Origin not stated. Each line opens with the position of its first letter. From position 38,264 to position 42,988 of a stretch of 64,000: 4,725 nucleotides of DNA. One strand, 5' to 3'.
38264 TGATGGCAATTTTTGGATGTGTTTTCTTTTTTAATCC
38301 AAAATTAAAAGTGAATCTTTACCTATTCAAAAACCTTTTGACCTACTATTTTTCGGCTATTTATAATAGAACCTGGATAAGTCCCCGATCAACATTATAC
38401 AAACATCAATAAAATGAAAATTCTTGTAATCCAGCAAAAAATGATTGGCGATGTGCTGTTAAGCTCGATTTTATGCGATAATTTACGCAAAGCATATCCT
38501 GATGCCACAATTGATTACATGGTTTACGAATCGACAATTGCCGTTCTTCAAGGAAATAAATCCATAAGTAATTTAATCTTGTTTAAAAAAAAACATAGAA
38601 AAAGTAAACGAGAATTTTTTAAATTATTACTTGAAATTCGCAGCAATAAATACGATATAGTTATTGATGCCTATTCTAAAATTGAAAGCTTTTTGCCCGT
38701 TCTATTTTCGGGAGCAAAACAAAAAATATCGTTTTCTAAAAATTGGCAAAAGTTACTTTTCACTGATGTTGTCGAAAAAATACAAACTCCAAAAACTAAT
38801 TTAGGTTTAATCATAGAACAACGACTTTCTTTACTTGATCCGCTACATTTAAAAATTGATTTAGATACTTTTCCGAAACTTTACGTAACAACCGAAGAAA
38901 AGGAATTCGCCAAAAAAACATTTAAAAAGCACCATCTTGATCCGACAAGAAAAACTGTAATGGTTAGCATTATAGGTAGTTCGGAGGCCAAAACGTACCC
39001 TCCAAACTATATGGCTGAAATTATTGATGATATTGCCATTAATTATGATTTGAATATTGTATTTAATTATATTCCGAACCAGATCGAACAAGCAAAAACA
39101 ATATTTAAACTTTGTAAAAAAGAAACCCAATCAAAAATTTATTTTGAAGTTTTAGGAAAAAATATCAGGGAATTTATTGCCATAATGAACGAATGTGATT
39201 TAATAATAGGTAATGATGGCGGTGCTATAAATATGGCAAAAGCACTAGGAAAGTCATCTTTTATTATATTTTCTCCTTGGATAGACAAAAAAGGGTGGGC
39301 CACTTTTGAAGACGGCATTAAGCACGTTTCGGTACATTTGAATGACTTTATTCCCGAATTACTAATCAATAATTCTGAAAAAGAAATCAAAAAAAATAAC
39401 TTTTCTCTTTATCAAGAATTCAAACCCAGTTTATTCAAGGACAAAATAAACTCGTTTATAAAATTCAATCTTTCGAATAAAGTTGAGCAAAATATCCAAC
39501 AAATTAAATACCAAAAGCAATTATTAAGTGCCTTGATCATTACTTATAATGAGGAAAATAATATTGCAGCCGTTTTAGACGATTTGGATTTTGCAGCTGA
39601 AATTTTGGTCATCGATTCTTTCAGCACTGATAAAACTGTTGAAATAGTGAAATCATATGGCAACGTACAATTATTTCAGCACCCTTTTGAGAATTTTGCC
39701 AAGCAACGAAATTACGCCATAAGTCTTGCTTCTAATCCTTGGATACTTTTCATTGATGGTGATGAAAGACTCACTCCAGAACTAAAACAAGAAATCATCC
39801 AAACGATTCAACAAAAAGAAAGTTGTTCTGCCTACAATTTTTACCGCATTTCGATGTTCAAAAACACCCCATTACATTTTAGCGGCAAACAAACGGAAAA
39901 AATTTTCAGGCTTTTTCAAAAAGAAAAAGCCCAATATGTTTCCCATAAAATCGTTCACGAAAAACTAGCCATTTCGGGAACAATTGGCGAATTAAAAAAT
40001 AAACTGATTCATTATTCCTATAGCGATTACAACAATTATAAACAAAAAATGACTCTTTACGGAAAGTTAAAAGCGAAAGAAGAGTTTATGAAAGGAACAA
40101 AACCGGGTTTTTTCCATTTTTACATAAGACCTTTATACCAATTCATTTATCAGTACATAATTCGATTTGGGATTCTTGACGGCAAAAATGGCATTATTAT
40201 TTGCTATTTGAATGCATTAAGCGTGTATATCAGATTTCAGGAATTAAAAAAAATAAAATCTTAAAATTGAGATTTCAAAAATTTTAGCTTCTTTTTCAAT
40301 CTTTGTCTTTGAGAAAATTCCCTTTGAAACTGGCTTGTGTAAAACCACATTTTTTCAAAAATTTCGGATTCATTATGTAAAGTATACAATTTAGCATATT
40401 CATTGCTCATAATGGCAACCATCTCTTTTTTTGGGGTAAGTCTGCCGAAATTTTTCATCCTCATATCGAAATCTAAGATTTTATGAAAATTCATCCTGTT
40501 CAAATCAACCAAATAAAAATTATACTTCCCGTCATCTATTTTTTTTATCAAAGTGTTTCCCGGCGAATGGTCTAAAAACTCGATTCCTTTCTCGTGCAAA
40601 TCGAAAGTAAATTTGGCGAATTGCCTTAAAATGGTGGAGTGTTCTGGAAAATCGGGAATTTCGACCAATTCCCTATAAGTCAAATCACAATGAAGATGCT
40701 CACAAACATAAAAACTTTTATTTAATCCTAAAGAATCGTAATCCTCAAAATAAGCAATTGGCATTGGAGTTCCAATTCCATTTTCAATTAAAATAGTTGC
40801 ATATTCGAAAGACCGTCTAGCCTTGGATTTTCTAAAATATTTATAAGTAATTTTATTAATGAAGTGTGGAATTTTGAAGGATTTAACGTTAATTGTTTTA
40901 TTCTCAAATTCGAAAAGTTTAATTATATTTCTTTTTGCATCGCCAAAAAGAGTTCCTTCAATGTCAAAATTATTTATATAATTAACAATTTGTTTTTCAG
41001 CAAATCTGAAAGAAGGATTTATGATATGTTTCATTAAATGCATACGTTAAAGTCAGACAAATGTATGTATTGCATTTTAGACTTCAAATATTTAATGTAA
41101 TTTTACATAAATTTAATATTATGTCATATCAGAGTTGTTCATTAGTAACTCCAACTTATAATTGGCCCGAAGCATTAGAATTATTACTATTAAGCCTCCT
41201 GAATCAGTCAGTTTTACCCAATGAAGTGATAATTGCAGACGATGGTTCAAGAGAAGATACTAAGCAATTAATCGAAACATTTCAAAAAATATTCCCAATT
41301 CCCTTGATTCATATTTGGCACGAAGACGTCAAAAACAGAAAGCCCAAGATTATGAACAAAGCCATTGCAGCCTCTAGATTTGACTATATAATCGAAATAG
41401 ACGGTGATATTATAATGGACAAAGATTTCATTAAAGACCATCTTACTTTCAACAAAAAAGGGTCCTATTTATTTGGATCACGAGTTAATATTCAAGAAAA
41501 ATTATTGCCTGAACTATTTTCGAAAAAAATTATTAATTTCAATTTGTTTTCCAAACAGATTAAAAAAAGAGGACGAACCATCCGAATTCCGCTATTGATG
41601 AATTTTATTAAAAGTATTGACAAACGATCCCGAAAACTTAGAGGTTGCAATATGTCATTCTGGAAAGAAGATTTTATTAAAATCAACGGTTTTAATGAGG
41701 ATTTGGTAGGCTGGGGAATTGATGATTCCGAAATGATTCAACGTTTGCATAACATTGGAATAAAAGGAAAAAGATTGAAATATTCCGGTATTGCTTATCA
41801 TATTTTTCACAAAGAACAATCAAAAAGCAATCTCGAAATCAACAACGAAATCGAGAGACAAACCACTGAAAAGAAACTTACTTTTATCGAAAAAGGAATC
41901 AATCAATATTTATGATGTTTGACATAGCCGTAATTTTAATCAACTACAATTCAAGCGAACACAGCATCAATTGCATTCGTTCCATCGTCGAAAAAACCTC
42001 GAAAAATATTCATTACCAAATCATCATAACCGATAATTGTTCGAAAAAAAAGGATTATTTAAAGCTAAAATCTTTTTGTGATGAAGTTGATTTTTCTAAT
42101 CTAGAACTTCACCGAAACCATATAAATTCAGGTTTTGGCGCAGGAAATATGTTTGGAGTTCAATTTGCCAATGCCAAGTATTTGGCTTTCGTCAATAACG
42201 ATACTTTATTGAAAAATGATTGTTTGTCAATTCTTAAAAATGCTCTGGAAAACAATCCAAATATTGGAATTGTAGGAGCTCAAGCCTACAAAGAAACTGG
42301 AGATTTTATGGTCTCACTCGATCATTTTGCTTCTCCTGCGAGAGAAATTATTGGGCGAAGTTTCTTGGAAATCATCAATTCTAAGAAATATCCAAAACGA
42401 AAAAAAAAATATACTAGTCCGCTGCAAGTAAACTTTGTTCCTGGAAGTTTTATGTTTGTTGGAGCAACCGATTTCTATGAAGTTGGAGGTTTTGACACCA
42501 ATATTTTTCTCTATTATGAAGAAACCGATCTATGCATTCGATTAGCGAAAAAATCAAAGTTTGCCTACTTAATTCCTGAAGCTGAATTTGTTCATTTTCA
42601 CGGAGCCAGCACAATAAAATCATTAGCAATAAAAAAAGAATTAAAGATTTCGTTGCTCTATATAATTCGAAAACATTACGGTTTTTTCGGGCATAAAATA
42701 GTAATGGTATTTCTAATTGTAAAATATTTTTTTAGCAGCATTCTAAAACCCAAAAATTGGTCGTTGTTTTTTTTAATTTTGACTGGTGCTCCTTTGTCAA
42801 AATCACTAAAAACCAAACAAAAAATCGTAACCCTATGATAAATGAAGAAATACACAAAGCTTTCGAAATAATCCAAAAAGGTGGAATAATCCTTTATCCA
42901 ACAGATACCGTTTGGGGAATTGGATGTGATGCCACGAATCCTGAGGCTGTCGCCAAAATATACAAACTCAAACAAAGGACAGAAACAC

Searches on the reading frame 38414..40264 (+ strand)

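Call 65: search_protein_families(library=pfam, proteins=[window:38414-40264:+], max_evalue=0.00001)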
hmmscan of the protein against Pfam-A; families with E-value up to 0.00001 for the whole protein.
window:38414-40264:+ (616 aa): 2 families
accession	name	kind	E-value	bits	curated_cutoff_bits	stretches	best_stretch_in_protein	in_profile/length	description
PF00535.33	Glycos_transf_2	-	1.4e-20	74.4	23.3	1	372-492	1-131/168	Glycosyl transferase family 2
PF01075.23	Glyco_transf_9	-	2.4e-16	60.3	22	1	70-306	3-228/247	Glycosyltransferase family 9 (heptosyltransferase)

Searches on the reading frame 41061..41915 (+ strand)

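Call 65: search_protein_families(library=pfam, proteins=[window:41061-41915:+], max_evalue=0.00001)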
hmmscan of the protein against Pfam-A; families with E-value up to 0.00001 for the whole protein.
window:41061-41915:+ (284 aa): 2 families
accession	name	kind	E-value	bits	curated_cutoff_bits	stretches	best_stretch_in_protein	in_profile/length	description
PF00535.33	Glycos_transf_2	-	8.6e-20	71.8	23.3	1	27-159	1-132/168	Glycosyl transferase family 2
PF02709.20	Glyco_transf_7C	-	1.2e-18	66.9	23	1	187-251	13-78/78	N-terminal domain of galactosyltransferase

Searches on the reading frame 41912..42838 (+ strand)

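Call 65: search_protein_families(library=pfam, proteins=[window:41912-42838:+], max_evalue=0.00001)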
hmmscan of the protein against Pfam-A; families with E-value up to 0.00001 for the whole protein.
window:41912-42838:+ (308 aa): 2 families
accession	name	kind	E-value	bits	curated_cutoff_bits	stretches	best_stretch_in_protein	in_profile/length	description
PF00535.33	Glycos_transf_2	-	1.2e-15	58.3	23.3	1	7-155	2-132/168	Glycosyl transferase family 2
PF13632.12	Glyco_trans_2_3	-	1e-05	25.9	27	0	93-290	4-177/198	Glycosyl transferase family group 2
